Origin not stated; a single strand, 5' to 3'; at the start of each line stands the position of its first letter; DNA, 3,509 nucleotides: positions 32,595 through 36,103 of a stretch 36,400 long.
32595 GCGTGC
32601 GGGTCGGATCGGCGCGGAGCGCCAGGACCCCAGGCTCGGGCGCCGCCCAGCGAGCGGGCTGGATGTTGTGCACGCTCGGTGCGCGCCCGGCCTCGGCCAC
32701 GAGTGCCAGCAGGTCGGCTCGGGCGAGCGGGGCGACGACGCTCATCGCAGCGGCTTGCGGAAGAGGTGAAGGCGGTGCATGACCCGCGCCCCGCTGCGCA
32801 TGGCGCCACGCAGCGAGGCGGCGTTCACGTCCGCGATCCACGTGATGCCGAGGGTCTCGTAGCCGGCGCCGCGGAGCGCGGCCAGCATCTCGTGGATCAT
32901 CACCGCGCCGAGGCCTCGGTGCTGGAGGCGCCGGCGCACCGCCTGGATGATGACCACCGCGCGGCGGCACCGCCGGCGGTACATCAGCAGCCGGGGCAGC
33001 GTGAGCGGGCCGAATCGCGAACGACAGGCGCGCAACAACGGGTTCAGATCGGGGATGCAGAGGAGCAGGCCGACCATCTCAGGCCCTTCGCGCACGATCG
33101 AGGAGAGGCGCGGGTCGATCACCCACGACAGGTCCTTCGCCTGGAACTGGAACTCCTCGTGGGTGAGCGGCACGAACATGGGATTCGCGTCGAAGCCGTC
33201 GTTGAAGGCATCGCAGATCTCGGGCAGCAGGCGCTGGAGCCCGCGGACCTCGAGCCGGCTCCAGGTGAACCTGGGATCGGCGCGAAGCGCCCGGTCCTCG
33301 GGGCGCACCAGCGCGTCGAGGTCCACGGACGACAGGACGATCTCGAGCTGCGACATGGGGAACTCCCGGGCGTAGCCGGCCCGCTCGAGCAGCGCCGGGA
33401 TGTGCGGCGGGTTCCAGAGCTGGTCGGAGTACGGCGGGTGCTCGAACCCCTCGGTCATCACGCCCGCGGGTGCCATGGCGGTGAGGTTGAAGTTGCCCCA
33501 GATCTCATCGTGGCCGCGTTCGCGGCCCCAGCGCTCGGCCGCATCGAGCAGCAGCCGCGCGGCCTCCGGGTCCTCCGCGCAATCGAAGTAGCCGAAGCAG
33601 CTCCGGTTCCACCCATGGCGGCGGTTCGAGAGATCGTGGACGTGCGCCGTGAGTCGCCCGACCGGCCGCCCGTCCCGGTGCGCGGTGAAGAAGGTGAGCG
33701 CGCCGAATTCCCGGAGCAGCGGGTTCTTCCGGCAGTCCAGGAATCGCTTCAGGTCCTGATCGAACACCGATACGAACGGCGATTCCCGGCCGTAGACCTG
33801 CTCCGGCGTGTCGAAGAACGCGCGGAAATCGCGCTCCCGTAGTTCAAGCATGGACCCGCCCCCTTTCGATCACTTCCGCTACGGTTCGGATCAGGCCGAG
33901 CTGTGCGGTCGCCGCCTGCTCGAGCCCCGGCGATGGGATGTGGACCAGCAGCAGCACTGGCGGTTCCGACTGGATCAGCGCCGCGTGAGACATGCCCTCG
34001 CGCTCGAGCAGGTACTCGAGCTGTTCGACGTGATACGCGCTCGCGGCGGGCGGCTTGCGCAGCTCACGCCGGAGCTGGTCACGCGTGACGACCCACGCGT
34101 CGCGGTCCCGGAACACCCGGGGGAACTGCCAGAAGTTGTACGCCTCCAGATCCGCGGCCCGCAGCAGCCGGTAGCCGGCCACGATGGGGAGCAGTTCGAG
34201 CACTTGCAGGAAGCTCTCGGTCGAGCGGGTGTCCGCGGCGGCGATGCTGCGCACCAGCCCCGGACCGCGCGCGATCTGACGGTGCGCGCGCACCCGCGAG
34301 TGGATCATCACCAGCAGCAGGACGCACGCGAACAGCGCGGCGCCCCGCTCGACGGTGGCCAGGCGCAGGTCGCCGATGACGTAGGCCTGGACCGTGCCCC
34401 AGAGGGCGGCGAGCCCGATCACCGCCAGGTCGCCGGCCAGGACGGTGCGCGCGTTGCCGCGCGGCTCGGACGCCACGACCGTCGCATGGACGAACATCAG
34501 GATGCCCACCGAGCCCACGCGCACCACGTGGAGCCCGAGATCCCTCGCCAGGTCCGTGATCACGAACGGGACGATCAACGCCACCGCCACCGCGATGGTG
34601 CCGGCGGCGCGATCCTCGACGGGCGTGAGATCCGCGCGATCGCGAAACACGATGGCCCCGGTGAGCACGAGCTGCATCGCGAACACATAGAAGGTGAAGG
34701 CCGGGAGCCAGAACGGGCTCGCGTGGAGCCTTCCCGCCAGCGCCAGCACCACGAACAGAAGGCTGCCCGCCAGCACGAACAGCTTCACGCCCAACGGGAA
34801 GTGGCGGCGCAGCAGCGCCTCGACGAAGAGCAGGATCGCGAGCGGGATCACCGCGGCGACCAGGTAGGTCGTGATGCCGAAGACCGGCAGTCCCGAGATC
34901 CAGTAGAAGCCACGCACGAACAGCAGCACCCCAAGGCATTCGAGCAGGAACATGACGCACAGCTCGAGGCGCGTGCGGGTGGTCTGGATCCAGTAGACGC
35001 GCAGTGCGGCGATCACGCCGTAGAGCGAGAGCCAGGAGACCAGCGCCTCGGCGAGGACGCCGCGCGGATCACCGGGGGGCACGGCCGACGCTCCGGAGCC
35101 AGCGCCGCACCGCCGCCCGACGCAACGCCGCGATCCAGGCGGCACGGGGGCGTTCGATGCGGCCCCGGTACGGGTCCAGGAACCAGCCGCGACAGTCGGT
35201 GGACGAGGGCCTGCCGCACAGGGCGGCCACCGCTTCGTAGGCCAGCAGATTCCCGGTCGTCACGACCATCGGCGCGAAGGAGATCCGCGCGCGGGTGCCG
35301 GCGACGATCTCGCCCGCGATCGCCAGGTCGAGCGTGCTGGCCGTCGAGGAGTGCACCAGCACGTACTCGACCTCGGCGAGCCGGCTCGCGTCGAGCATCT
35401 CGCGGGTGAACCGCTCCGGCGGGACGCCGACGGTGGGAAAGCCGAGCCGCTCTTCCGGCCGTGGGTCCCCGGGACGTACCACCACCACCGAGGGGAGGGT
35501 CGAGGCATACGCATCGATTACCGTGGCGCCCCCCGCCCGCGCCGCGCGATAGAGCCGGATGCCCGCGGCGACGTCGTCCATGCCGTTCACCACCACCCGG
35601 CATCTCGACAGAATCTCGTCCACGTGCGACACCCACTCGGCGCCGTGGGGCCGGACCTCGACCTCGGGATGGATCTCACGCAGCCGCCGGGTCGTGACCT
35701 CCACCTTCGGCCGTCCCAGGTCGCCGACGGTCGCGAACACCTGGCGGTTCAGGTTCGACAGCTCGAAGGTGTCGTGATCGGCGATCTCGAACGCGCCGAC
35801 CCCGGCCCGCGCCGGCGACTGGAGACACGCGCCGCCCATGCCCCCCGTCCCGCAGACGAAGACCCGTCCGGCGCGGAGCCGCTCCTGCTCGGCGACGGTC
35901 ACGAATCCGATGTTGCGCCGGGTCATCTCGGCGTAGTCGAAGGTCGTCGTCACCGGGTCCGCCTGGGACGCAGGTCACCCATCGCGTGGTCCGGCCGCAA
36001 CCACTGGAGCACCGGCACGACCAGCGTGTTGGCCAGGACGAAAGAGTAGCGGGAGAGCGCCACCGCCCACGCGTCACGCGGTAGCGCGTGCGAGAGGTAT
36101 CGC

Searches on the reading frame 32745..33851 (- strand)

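Call 47: search_protein_families(library=pfam, proteins=[window:32745-33851:-], max_evalue=0.001)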
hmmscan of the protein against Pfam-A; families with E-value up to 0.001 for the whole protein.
window:32745-33851:- (369 aa): 1 family
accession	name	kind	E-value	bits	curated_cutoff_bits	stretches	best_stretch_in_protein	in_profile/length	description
PF00583.31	Acetyltransf_1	-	5.4e-06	27.1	20.7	0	253-348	38-109/116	Acetyltransferase (GNAT) family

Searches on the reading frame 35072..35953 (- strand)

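Call 47: search_protein_families(library=pfam, proteins=[window:35072-35953:-], max_evalue=0.001)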
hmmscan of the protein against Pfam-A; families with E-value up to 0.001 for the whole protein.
window:35072-35953:- (294 aa): 1 family
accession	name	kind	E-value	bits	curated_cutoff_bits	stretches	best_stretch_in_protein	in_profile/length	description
PF00899.27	ThiF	-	4.2e-36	124.7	28.1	1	13-270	3-228/238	ThiF family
